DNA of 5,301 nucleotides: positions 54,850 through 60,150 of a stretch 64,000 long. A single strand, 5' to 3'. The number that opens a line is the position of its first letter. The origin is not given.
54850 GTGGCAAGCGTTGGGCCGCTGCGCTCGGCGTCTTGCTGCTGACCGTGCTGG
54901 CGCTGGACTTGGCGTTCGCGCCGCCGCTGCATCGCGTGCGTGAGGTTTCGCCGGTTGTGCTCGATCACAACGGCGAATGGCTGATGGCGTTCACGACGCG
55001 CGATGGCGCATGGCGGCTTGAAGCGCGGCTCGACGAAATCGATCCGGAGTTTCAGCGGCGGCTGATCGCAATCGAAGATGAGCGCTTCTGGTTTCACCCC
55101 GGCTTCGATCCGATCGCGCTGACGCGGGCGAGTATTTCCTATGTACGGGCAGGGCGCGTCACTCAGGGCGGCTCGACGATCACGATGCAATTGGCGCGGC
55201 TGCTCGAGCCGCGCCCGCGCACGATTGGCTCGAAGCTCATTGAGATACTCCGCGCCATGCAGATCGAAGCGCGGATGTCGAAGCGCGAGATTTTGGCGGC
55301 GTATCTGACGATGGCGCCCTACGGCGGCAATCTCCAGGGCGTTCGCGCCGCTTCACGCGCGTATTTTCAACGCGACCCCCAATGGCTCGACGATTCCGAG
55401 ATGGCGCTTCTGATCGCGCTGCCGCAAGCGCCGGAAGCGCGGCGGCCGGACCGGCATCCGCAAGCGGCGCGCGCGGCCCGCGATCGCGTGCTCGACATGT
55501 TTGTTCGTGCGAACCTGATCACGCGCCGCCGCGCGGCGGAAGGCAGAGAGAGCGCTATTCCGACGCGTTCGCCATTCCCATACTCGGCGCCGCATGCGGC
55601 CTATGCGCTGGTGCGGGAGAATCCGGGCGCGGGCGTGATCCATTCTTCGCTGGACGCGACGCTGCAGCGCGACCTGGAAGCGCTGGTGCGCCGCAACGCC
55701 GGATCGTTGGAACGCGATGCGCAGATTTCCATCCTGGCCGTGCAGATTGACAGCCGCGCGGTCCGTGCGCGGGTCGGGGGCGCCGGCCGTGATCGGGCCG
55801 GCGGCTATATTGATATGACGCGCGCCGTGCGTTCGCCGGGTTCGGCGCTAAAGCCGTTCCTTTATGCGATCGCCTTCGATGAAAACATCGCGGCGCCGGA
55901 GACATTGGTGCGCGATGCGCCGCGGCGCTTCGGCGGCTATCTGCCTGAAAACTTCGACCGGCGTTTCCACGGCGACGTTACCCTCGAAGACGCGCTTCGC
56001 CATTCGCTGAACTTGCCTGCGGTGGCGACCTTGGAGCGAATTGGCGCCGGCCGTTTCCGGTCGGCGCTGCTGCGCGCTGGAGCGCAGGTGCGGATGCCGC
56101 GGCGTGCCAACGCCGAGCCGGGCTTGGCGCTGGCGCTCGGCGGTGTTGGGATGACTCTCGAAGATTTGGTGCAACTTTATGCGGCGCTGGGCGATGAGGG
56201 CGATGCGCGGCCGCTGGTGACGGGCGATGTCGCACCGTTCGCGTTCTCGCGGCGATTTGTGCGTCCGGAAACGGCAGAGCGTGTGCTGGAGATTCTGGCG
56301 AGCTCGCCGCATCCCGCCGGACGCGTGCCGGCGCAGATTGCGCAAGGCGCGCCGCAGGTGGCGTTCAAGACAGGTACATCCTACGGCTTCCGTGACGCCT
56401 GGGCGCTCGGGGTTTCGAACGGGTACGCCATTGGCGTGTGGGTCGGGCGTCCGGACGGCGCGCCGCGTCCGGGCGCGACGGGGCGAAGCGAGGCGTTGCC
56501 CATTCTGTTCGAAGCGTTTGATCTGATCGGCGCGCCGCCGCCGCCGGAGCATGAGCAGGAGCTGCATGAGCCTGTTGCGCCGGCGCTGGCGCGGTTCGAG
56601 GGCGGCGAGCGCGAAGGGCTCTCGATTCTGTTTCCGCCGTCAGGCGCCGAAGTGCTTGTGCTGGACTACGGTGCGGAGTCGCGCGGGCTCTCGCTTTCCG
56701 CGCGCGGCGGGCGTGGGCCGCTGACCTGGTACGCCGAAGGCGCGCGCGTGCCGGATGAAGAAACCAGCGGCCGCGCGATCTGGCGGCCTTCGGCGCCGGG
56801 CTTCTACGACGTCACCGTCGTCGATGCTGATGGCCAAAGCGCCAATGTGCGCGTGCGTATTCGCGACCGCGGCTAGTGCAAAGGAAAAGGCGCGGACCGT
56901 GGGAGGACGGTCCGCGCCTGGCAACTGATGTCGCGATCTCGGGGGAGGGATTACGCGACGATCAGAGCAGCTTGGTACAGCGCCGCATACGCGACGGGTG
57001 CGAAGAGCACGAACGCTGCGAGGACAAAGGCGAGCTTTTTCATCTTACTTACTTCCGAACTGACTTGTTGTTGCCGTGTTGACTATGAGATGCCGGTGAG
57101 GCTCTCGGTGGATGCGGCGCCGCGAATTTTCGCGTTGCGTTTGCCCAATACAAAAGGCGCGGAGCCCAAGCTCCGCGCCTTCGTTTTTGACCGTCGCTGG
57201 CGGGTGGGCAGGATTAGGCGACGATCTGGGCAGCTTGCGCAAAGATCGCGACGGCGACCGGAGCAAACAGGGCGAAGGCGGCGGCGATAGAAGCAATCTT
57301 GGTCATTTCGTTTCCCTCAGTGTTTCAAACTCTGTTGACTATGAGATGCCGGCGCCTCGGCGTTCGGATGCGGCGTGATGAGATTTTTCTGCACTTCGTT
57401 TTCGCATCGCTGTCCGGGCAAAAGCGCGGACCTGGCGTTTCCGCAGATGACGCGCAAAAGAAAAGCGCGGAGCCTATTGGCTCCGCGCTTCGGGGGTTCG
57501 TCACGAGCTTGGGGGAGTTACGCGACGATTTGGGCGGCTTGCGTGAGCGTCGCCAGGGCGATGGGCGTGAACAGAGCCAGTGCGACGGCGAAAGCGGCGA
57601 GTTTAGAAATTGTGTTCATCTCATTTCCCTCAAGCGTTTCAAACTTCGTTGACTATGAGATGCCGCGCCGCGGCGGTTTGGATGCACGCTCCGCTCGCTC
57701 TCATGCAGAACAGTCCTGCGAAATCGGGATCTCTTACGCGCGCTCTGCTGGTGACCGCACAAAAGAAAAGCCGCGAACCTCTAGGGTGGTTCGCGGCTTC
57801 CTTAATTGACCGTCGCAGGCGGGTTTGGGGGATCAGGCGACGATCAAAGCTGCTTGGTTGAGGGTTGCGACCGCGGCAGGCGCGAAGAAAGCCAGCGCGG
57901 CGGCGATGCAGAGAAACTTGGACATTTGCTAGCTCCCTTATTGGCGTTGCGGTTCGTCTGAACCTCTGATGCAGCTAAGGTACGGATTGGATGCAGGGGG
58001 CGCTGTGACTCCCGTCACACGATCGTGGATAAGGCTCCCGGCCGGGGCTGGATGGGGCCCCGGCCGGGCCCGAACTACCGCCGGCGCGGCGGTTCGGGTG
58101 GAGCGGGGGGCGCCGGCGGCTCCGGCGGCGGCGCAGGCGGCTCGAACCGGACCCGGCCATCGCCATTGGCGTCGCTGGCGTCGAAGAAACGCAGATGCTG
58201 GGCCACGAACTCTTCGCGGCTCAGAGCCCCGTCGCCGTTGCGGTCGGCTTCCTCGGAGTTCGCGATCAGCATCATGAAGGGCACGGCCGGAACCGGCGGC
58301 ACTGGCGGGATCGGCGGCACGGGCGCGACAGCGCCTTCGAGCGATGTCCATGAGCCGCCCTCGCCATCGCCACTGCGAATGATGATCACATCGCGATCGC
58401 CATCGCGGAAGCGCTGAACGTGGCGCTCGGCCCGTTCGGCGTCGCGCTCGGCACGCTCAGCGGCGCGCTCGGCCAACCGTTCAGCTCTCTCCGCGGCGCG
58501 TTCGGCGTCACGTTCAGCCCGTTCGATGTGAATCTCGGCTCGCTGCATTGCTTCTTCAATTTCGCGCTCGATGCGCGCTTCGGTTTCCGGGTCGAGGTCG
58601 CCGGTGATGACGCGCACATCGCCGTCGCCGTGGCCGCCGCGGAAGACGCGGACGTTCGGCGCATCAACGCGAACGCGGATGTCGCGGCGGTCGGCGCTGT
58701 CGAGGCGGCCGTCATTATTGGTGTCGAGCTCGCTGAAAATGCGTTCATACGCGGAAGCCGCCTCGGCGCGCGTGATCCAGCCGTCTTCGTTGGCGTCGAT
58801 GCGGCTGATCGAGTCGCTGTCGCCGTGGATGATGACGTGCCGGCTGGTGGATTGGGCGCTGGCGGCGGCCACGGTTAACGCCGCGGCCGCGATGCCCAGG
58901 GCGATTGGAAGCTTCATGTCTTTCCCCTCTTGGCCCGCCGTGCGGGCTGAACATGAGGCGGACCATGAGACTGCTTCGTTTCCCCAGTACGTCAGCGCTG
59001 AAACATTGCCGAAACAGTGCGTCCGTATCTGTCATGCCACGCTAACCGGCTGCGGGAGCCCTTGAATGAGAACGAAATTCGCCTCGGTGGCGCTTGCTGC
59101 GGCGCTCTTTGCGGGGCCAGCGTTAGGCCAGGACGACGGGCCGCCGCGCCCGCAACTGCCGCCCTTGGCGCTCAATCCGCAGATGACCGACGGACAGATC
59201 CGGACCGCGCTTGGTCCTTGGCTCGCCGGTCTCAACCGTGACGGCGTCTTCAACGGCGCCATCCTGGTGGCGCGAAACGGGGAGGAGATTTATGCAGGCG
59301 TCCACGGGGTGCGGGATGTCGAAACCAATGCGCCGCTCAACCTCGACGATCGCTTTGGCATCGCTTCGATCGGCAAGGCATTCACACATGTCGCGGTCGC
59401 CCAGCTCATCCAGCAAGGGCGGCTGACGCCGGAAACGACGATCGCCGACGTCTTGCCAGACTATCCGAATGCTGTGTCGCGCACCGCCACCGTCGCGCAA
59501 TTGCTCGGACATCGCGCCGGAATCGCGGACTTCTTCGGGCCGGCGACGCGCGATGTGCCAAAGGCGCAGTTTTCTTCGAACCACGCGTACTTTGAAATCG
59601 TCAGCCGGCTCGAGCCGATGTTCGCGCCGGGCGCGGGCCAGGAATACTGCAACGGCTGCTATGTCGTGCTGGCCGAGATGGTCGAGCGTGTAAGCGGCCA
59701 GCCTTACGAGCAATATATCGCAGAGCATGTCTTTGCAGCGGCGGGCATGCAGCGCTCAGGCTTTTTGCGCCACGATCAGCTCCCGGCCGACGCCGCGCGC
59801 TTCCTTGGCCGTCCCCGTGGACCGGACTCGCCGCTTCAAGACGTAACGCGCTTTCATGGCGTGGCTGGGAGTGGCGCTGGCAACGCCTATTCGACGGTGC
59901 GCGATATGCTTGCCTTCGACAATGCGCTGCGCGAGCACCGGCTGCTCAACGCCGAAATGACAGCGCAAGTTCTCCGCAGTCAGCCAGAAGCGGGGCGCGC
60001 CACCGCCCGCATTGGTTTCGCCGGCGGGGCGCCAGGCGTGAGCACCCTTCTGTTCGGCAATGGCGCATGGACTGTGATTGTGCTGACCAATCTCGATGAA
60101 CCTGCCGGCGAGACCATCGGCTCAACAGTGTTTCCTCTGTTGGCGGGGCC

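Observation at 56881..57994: Tandem array of four self-contained mini-genes encoding ~30-aa signal-peptide-like precursors with a conserved decapeptide tail (..Q-A-A-[Q/L]-I-V-A)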

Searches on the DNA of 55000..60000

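Call 5: search_rna_families(source=window, start=55000, end=60000, threshold=evalue, max_evalue=1)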
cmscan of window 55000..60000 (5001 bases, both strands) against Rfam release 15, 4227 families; matches with E-value up to 1: 2.
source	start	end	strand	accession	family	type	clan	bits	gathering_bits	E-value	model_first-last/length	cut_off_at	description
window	56885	56991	-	RF02344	ar14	Gene; sRNA;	-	28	58.8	0.022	1-123/123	no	Alphaproteobacterial ar14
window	57761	57806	-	RF00110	RybB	Gene; sRNA;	-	21.8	40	0.43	25-79/79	no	RybB RNA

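Call 6: search_rna_families(source=window, start=56700, end=58100, threshold=evalue, max_evalue=10, show_alignments=4)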
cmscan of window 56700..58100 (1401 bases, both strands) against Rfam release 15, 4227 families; matches with E-value up to 10: 16.
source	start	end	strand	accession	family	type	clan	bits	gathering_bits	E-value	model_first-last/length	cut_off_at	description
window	56885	56991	-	RF02344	ar14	Gene; sRNA;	-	28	58.8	0.0063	1-123/123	no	Alphaproteobacterial ar14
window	57762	57908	-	RF02342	ar7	Gene; sRNA;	-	26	60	0.0091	1-145/145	no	Alphaproteobacterial sRNA ar7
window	57459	57528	-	RF02877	NmsRb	Gene; sRNA;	-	23.3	52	0.57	1-91/91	no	Neisseria metabolic switch regulator b (RcoF1/NgncR163)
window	57761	57806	-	RF00110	RybB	Gene; sRNA;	-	21.8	40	0.12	25-79/79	no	RybB RNA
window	57458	57493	+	RF02010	mir-3180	Gene; miRNA;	-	20.9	99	2.1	1-92/92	no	mir-3180 microRNA precursor family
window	56885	56918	-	RF02499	Atu_C4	Gene; sRNA;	-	20.7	80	0.36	32-66/70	no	Rhizobiales sRNA Atu_C4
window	56846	56924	+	RF02235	asX1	Gene; sRNA;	-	20.2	70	2.7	1-115/115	no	Xanthomonadaceae sRNA asX1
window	57454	57492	-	RF00489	ctRNA_p42d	Gene; antisense;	-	19.9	50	0.3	1-46/46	no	ctRNA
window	57462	57491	-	RF02346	ar35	Gene; sRNA;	-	19.6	45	0.46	109-138/144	no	Alphaproteobacterial sRNA ar35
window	56889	56962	-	RF01521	CC1840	Gene; sRNA;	-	19.6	50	7.3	1-95/95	no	caulobacter sRNA CC1840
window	57987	58100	-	RF02832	Scr5676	Gene; sRNA;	-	19.2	56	0.67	13-130/130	5'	Streptomyces RNA 5676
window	56940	57051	+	RF02046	Sphinx_1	Gene; lncRNA;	-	18.5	34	1.2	1-100/100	no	Sphinx_ conserved region 1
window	57463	57490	+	RF02346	ar35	Gene; sRNA;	-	17.6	45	1.3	110-137/144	no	Alphaproteobacterial sRNA ar35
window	56884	56971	-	RF02791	CcsR1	Gene; sRNA;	-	16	65.3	0.73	1-83/83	no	Conserved CCUCCUCCC motif stress-induced RNA 1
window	57759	57802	-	RF00489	ctRNA_p42d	Gene; antisense;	-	15.9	50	4.6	1-46/46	no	ctRNA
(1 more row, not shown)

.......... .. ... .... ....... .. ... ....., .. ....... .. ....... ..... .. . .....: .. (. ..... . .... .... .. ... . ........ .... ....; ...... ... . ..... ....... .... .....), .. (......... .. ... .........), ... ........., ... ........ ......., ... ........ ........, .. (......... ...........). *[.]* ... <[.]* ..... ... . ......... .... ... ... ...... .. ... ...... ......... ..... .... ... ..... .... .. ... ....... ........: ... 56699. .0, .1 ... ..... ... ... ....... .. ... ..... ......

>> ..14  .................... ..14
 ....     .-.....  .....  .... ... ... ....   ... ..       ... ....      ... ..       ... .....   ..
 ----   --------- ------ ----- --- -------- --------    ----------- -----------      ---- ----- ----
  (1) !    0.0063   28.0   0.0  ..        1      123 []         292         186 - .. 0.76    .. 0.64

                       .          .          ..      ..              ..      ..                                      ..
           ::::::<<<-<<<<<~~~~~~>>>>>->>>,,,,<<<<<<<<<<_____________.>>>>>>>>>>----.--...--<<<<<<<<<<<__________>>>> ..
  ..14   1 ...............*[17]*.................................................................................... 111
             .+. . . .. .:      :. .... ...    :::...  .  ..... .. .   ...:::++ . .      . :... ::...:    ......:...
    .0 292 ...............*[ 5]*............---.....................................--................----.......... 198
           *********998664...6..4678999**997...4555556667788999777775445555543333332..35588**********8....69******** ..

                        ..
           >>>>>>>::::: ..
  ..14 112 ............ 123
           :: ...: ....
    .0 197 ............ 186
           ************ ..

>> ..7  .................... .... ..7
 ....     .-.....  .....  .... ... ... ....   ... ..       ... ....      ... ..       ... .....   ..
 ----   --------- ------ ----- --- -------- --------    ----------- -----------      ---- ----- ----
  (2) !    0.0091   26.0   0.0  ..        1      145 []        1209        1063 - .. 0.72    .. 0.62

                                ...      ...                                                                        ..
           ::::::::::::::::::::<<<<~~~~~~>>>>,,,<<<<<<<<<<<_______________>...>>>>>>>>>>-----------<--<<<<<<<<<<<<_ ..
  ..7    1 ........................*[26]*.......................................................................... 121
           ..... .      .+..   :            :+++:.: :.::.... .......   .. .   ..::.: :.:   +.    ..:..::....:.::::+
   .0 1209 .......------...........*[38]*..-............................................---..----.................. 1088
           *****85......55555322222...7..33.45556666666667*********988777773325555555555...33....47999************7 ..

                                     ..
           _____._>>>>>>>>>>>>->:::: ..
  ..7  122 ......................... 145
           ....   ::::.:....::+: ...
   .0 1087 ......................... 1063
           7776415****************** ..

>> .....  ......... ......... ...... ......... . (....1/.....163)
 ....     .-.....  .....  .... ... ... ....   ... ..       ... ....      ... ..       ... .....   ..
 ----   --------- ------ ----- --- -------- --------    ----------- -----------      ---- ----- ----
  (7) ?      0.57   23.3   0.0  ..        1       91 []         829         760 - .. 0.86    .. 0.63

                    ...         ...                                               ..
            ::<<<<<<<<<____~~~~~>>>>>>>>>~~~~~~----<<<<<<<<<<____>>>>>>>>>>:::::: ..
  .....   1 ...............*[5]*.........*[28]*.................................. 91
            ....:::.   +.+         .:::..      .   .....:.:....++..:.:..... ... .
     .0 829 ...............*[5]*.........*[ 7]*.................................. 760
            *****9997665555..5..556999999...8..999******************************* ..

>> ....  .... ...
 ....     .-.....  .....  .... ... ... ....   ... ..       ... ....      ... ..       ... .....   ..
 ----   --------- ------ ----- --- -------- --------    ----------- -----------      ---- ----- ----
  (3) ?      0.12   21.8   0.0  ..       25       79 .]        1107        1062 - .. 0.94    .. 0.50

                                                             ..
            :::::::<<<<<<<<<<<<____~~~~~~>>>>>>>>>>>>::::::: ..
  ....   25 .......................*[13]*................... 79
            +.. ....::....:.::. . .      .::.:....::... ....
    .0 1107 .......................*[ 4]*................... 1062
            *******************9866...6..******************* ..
